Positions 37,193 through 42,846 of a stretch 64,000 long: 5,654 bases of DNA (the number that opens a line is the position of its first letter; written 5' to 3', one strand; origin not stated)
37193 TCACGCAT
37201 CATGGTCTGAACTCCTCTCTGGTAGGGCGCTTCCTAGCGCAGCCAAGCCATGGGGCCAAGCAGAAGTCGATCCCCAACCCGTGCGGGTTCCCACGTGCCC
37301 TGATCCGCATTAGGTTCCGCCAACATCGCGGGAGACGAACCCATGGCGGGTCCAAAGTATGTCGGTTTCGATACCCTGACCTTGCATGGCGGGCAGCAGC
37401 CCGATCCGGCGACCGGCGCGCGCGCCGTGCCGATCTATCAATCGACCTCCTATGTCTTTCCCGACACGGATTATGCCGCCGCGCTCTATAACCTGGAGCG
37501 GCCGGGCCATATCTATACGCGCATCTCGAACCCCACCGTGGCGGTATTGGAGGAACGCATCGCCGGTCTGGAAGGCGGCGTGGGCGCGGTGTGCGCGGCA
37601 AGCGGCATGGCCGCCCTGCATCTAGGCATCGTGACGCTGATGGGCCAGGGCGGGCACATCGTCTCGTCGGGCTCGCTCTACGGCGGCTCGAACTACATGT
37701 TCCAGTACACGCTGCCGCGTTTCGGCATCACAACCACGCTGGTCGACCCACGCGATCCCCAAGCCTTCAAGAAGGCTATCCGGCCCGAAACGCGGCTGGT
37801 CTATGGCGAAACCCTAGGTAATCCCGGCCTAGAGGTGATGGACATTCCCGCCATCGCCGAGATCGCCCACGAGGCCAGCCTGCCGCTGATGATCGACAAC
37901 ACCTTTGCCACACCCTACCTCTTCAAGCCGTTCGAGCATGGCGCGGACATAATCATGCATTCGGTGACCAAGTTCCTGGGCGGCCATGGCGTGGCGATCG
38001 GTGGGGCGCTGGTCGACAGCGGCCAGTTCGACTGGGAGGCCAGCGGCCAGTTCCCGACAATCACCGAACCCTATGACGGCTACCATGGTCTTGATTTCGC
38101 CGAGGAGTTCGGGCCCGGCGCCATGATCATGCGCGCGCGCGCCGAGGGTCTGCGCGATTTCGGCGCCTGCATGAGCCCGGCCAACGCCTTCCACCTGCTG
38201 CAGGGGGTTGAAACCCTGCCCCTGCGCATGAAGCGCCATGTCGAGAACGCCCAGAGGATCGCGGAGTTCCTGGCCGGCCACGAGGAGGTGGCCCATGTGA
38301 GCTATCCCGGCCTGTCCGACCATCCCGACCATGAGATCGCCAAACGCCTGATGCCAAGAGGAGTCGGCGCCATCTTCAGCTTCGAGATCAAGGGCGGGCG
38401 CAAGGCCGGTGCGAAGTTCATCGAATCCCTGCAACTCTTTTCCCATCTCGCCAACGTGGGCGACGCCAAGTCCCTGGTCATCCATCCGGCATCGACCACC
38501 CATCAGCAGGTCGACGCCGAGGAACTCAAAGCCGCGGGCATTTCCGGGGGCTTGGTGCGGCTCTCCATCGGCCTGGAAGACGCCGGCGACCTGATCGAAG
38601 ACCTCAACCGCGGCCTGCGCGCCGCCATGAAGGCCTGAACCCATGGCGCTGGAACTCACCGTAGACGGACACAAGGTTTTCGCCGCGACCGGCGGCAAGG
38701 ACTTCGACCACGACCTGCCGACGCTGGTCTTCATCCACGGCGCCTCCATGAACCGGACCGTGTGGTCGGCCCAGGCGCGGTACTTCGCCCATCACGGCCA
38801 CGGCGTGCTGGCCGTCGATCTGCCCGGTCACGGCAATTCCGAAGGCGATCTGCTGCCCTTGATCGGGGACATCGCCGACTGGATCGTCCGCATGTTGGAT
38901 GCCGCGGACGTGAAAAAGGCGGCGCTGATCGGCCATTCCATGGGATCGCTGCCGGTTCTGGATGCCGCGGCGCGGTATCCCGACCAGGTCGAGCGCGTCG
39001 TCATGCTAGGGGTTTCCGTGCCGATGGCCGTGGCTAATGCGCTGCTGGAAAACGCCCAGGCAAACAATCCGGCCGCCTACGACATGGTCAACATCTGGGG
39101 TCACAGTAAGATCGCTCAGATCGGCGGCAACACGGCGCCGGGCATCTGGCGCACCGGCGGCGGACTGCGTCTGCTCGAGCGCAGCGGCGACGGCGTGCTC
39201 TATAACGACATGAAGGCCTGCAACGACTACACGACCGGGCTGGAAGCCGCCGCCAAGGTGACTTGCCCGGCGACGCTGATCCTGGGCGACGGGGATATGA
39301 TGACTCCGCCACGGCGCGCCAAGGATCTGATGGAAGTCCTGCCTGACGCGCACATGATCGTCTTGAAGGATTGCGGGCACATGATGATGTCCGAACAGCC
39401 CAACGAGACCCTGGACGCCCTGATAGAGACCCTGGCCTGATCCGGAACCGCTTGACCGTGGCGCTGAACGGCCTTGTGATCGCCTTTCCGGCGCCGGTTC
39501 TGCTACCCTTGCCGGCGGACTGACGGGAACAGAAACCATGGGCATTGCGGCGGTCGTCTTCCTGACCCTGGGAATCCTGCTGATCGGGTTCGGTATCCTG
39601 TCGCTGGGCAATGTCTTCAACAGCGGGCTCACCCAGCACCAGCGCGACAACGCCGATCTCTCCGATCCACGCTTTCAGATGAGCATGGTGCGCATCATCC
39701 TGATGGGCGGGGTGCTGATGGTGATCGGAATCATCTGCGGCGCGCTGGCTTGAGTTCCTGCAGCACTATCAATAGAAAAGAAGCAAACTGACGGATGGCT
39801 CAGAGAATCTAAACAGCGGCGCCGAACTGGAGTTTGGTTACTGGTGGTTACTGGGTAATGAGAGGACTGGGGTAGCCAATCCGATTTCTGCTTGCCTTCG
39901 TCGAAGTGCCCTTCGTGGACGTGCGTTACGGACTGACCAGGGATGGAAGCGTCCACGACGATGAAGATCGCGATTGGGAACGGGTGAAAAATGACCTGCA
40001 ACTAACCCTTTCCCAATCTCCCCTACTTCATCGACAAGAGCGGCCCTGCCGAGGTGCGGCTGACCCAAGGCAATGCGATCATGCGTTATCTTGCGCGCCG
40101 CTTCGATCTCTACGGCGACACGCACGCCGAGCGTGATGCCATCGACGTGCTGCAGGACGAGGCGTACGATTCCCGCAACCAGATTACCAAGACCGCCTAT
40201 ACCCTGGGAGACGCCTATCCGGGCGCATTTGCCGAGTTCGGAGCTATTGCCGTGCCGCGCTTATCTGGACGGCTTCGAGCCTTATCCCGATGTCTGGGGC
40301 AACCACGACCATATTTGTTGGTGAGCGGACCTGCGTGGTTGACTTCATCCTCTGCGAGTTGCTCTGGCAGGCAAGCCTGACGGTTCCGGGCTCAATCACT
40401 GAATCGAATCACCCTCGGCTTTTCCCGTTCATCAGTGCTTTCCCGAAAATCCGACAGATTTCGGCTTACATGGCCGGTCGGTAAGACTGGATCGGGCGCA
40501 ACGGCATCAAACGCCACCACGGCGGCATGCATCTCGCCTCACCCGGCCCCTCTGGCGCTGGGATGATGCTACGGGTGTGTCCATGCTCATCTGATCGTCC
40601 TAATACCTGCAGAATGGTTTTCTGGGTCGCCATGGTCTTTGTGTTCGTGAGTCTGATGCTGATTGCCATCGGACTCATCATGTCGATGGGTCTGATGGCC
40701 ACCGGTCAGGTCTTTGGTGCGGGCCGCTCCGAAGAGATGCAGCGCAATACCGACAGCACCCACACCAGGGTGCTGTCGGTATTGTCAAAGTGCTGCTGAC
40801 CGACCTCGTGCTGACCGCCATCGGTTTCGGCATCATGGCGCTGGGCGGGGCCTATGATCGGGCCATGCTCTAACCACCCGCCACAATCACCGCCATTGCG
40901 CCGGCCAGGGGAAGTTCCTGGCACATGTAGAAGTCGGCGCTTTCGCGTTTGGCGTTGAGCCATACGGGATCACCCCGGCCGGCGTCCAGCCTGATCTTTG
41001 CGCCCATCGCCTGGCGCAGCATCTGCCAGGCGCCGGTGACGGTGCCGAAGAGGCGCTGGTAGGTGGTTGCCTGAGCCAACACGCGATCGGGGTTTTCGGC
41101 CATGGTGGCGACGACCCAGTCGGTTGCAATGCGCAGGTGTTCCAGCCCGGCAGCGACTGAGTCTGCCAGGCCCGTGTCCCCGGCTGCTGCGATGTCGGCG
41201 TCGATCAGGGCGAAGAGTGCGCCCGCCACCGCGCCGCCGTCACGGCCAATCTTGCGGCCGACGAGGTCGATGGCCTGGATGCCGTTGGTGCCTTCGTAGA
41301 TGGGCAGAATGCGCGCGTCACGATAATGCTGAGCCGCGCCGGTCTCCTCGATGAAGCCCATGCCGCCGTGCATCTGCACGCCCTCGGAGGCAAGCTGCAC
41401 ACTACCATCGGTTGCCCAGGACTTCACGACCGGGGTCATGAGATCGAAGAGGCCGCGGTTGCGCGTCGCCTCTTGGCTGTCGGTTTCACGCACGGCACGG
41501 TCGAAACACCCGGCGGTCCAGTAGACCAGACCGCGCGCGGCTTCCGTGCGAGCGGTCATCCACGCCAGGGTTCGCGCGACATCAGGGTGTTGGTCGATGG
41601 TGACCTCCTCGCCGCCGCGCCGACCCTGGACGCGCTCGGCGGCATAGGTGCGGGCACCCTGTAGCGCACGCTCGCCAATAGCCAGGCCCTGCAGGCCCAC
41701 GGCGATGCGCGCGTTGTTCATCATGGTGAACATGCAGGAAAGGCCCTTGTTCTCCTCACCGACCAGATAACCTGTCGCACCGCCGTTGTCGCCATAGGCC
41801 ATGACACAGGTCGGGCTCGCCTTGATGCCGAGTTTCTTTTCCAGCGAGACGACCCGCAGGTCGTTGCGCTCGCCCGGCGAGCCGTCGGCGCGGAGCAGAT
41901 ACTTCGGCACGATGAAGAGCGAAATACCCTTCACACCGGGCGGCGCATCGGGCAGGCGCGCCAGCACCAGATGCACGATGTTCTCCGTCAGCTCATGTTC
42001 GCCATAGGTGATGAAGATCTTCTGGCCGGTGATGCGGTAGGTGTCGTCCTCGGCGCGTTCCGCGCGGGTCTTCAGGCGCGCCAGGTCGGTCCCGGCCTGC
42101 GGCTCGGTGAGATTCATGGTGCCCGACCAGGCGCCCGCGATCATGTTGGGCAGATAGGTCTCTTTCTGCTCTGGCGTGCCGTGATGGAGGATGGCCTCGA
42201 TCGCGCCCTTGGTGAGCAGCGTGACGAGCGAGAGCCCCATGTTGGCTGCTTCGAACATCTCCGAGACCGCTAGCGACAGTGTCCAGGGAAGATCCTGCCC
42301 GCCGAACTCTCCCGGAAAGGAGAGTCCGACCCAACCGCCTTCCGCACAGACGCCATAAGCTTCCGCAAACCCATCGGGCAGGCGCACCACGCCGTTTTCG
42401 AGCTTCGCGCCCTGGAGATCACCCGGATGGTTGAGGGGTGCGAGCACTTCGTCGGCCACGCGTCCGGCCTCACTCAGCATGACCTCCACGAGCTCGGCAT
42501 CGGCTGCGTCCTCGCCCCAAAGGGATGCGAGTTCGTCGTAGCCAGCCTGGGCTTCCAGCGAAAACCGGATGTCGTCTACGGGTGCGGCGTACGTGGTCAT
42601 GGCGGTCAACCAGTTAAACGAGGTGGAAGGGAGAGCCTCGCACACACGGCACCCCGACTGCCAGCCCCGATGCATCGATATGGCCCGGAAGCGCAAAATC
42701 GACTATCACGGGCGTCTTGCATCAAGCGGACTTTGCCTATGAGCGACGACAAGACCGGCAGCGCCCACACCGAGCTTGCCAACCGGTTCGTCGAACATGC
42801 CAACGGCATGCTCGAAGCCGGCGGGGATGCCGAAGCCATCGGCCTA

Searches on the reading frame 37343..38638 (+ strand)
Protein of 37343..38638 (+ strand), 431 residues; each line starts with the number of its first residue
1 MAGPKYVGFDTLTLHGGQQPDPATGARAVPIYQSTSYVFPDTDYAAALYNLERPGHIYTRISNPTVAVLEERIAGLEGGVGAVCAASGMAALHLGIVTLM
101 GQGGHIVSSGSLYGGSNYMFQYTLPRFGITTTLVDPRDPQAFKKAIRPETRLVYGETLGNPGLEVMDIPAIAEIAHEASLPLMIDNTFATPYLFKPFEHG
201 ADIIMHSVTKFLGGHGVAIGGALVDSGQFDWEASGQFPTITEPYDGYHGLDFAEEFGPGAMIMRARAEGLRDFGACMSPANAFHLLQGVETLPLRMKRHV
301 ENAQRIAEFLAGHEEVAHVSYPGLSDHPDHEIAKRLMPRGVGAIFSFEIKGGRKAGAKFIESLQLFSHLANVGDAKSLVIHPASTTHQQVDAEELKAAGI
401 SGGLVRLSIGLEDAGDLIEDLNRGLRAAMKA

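Call 79: search_protein_families(library=pfam, proteins=[window:37343-38638:+], max_evalue=0.00001)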
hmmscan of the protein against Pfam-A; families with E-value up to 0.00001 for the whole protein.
window:37343-38638:+ (431 aa): 1 family
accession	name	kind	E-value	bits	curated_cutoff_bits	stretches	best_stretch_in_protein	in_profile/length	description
PF01053.26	Cys_Met_Meta_PP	-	1.8e-136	455.1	27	1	10-425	1-380/381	Cys/Met metabolism PLP-dependent enzyme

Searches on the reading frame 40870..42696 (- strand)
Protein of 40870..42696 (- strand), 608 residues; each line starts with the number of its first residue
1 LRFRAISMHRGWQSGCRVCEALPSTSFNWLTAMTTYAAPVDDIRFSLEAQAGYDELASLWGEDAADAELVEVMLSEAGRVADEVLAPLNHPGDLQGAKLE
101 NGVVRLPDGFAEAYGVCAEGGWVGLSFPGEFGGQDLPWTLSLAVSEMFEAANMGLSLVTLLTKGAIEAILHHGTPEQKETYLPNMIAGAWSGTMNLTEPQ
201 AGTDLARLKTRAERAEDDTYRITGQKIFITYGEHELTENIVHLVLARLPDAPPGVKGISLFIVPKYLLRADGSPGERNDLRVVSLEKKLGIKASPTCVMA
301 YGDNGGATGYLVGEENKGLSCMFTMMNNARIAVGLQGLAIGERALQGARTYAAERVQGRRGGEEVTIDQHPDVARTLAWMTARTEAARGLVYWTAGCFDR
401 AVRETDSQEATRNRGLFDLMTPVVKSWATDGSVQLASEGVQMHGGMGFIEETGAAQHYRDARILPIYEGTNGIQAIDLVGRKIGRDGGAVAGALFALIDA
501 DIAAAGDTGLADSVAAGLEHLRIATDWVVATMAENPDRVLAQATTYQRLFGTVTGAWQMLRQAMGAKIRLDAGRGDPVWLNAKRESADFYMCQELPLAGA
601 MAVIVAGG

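Call 79: search_protein_families(library=pfam, proteins=[window:40870-42696:-], max_evalue=0.00001)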
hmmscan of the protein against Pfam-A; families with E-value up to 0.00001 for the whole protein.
window:40870-42696:- (608 aa): 6 families
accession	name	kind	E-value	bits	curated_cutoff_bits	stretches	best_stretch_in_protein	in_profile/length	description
PF12806.12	Acyl-CoA_dh_C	-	8.1e-23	81.3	30.3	1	495-606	2-114/124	Acetyl-CoA dehydrogenase C-terminal like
PF00441.29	Acyl-CoA_dh_1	-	2.4e-21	76.9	22.4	1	316-476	1-143/150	Acyl-CoA dehydrogenase, C-terminal domain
PF02771.21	Acyl-CoA_dh_N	-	3.2e-13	50.5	22.9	1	112-188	35-112/113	Acyl-CoA dehydrogenase, N-terminal domain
PF02770.24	Acyl-CoA_dh_M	-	4.6e-12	46.4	33.3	1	194-299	2-92/97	Acyl-CoA dehydrogenase, middle domain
PF08028.16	Acyl-CoA_dh_2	-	2.1e-09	38.2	22.7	1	335-471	5-133/134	Acyl-CoA dehydrogenase, C-terminal domain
PF22924.1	ACOX_C_alpha1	-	8.9e-08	32.5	27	1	325-473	3-159/169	Acyl-CoA oxidase, C-alpha1 domain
